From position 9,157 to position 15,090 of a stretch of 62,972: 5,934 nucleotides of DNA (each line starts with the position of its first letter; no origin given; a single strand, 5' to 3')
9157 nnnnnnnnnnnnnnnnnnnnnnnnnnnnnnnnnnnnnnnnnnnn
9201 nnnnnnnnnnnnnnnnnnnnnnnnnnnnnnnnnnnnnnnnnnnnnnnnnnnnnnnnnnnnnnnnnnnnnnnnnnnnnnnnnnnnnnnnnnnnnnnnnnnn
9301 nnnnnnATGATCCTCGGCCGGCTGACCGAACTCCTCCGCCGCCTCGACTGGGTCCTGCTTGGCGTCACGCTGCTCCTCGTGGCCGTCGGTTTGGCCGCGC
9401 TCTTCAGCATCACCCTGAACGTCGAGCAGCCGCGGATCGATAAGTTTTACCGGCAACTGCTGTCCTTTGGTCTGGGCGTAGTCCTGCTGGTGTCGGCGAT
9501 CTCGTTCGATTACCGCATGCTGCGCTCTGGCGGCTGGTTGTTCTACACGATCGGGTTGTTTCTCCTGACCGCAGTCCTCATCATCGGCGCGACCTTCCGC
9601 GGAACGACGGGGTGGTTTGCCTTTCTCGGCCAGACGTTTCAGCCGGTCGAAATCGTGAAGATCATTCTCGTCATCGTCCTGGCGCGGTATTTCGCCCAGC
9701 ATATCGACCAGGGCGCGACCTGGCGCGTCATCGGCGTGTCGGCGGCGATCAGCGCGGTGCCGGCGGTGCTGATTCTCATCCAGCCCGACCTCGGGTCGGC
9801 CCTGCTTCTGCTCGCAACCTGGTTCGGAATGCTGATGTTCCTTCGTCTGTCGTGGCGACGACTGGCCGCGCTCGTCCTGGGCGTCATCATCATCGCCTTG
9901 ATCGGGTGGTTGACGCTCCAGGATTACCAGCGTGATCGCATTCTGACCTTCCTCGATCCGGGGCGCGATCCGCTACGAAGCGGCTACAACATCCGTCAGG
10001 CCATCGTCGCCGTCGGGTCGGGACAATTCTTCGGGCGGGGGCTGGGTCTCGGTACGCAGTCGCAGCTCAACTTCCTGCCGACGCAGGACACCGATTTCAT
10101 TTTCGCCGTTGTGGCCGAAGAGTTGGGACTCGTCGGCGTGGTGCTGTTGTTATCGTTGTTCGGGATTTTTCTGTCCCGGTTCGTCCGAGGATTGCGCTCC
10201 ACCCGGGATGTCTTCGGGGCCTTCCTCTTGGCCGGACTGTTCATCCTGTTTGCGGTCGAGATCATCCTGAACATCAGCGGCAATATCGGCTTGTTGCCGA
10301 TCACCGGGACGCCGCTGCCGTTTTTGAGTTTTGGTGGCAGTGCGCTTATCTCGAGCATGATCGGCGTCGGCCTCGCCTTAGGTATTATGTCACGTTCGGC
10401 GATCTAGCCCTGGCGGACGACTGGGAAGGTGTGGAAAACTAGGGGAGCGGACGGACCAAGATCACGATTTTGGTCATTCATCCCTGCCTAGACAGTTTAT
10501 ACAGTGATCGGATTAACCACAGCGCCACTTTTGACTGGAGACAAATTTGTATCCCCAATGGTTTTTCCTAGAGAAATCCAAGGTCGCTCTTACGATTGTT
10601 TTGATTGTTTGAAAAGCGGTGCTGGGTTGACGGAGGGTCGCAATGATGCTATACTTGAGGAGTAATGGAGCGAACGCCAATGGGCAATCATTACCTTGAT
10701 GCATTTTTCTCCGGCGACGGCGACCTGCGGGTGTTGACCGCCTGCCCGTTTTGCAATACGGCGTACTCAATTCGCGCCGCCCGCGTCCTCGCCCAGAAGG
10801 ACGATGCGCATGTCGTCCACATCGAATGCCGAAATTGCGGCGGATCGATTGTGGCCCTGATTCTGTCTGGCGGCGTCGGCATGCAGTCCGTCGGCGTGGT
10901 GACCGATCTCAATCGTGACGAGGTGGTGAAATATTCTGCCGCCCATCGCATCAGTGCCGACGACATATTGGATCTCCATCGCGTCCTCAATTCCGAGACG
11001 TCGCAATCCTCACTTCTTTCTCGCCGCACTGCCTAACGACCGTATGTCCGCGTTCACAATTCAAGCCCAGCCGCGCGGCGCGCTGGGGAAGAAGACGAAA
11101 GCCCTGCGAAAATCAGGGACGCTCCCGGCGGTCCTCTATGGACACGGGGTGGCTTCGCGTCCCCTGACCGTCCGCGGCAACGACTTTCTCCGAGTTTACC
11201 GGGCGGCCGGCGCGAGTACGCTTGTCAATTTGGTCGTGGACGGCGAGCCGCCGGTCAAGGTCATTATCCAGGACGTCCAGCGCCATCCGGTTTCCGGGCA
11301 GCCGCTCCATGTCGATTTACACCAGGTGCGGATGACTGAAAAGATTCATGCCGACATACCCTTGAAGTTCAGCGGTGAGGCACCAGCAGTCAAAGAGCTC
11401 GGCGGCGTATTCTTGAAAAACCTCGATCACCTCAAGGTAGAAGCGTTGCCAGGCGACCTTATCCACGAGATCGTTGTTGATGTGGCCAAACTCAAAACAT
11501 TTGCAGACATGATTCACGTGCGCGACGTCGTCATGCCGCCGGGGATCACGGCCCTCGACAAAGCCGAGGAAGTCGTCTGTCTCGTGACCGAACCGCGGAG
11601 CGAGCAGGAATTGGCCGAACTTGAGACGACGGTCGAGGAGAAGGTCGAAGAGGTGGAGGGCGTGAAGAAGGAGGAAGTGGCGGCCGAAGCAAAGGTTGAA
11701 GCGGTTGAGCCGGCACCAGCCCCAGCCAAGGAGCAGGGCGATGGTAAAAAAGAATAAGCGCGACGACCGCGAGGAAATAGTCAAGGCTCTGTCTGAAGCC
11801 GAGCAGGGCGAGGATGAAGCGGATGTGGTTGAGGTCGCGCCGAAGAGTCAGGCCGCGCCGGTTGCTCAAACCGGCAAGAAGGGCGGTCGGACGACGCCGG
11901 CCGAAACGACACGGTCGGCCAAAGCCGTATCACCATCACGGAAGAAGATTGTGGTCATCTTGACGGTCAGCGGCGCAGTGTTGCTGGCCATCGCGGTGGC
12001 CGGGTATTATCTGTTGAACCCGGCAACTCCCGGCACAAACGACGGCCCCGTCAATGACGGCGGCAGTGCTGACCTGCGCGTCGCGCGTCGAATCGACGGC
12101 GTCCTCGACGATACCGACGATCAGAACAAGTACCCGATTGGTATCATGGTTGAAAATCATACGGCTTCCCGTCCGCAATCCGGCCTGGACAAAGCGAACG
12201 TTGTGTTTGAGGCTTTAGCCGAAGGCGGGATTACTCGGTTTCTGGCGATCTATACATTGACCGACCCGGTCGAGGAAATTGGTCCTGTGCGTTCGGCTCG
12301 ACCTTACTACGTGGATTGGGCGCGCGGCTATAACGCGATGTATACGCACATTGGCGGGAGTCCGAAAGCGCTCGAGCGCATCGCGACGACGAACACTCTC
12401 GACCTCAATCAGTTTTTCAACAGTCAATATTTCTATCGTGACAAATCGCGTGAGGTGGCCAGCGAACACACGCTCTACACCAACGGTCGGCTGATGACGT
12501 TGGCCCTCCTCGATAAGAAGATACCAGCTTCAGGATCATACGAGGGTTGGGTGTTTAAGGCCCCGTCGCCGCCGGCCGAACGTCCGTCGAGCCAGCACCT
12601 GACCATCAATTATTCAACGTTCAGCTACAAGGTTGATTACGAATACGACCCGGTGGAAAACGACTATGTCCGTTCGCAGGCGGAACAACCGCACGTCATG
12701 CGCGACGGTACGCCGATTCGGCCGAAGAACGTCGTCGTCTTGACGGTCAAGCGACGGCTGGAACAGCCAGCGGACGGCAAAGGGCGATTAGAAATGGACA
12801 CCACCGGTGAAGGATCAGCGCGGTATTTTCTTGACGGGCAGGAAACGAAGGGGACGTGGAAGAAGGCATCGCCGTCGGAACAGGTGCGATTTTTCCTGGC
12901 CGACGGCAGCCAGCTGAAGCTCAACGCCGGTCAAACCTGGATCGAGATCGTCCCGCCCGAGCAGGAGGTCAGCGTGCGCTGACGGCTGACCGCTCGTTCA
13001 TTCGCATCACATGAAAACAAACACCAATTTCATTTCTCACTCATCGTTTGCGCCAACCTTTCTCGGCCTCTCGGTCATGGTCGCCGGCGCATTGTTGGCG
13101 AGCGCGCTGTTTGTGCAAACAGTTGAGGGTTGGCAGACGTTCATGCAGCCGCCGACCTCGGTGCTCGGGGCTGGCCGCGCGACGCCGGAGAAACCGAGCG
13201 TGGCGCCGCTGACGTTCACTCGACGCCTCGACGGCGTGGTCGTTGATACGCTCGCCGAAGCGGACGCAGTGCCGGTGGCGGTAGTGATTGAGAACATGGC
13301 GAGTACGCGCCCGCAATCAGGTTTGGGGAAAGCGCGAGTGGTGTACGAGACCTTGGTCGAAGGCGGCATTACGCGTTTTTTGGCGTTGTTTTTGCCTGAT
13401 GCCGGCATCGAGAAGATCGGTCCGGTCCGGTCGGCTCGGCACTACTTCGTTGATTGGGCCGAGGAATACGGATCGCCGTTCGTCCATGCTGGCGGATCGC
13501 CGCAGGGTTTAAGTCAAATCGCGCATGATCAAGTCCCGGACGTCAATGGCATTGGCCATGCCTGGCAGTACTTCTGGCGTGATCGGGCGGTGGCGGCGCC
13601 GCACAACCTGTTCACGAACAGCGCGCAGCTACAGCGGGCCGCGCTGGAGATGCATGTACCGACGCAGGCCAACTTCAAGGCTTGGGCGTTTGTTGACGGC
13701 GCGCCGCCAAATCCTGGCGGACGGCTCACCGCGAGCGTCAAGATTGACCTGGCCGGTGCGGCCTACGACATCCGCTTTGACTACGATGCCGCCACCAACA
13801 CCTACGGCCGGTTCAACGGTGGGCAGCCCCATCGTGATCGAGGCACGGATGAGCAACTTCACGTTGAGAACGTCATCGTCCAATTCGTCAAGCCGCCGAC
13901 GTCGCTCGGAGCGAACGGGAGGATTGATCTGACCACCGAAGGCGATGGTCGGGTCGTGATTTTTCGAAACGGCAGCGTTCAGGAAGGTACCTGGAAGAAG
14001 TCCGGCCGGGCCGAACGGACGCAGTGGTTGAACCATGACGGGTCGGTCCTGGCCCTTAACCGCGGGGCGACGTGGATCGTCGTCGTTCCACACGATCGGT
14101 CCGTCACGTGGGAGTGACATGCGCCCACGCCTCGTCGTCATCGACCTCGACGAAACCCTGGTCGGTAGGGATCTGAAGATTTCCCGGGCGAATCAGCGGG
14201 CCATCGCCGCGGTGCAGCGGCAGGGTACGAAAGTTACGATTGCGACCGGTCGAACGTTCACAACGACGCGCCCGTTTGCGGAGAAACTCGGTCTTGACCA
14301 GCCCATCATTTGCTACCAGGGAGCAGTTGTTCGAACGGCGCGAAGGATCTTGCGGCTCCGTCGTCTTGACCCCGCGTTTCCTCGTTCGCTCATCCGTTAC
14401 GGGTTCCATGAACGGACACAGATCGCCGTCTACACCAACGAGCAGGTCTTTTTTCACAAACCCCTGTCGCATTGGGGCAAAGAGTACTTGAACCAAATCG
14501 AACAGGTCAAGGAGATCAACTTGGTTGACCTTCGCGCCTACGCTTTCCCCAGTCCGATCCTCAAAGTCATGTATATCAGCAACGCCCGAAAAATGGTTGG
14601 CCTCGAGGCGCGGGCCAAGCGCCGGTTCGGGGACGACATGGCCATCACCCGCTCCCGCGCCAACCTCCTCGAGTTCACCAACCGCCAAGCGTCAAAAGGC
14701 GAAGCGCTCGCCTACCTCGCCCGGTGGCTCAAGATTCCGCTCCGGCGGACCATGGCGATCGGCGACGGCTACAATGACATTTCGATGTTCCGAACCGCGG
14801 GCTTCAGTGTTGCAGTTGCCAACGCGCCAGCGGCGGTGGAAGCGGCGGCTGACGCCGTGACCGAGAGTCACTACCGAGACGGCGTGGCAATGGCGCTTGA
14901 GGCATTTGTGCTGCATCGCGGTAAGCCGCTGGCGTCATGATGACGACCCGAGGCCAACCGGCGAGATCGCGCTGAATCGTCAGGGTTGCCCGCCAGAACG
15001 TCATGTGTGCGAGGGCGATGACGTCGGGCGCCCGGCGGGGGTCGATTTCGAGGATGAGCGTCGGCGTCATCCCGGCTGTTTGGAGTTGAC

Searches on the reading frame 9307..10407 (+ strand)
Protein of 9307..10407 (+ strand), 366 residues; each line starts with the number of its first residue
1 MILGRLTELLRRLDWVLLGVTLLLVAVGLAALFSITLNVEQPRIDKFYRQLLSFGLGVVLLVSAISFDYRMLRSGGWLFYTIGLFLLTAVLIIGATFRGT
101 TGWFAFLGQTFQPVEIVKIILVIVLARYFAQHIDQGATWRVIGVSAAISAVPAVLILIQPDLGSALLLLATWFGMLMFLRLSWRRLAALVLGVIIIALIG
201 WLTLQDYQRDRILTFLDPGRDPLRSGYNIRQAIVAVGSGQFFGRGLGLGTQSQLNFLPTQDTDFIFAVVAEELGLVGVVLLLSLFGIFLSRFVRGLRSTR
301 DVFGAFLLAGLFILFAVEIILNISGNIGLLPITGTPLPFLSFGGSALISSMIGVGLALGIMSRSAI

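Call 47: search_protein_families(library=pfam, proteins=[window:9307-10407:+], max_evalue=0.00001)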
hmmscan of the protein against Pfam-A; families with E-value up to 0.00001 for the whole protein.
window:9307-10407:+ (366 aa): 1 family
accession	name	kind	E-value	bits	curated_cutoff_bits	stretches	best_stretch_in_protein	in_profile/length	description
PF01098.24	FTSW_RODA_SPOVE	-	5.6e-83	279.3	26.4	1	17-361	4-351/356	Cell cycle protein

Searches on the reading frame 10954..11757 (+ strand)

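Call 47: search_protein_families(library=pfam, proteins=[window:10954-11757:+], max_evalue=0.00001)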
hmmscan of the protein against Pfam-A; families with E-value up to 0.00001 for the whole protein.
window:10954-11757:+ (267 aa): 2 families
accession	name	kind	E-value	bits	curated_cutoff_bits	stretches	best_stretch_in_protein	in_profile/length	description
PF01386.24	Ribosomal_L25p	-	2.9e-22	79.3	23.6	1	36-122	1-82/82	Ribosomal L25p family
PF14693.11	Ribosomal_TL5_C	-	1.4e-20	73.8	27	1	130-215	1-84/84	Ribosomal protein TL5, C-terminal domain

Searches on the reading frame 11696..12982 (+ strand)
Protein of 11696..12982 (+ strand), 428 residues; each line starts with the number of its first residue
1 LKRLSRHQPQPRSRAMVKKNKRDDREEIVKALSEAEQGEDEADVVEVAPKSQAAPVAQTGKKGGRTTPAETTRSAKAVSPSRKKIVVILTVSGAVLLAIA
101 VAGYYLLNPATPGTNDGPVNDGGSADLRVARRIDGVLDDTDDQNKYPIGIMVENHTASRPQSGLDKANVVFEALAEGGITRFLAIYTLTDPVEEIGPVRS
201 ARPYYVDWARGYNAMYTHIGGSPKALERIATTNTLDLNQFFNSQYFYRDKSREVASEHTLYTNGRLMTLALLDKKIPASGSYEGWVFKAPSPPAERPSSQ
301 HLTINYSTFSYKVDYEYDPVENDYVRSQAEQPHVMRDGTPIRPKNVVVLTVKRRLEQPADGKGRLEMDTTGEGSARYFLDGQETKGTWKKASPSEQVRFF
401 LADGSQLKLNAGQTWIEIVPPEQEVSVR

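Call 47: search_protein_families(library=pfam, proteins=[window:11696-12982:+], max_evalue=0.00001)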
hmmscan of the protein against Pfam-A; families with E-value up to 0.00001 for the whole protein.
window:11696-12982:+ (428 aa): 2 families
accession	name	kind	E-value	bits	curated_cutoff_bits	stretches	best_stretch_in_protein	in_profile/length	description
PF11258.13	DUF3048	-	6.5e-42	143.6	25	1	139-268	8-139/148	Protein of unknown function (DUF3048) N-terminal domain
PF17479.7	DUF3048_C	-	5.5e-27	94.8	25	1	303-416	2-114/114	Protein of unknown function (DUF3048) C-terminal domain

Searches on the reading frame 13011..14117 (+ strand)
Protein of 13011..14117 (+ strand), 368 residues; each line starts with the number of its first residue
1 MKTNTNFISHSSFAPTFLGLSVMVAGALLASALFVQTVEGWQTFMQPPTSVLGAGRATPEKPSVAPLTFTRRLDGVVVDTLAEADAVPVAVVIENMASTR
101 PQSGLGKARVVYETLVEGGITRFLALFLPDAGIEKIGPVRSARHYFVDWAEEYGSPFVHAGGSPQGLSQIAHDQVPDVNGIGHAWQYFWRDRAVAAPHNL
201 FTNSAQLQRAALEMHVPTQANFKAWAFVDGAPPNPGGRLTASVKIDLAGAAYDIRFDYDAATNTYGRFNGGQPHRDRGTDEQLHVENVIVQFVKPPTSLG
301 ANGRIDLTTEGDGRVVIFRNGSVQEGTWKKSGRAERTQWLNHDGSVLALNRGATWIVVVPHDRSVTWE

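Call 47: search_protein_families(library=pfam, proteins=[window:13011-14117:+], max_evalue=0.00001)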
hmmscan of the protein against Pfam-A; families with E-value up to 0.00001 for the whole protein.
window:13011-14117:+ (368 aa): 2 families
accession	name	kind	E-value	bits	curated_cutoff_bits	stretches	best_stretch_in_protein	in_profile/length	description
PF11258.13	DUF3048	-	6.4e-42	143.6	25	1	83-211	11-142/148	Protein of unknown function (DUF3048) N-terminal domain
PF17479.7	DUF3048_C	-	1.9e-27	96.4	25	1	250-356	8-114/114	Protein of unknown function (DUF3048) C-terminal domain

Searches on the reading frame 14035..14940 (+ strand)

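Call 47: search_protein_families(library=pfam, proteins=[window:14035-14940:+], max_evalue=0.00001)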
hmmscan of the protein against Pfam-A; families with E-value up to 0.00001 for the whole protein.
window:14035-14940:+ (301 aa): 4 families
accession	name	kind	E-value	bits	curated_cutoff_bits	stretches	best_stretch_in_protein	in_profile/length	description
PF08282.18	Hydrolase_3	-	6e-60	203.5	20.9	1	34-288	1-255/255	haloacid dehalogenase-like hydrolase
PF05116.19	S6PP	-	4.6e-18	66.1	20.3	1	207-273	152-219/247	Sucrose-6F-phosphate phosphohydrolase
PF00702.32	Hydrolase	-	1.2e-07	32.7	26.4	0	217-256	152-191/191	haloacid dehalogenase-like hydrolase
PF12710.13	HAD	-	5.9e-06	27.3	27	0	223-253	157-189/189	haloacid dehalogenase-like hydrolase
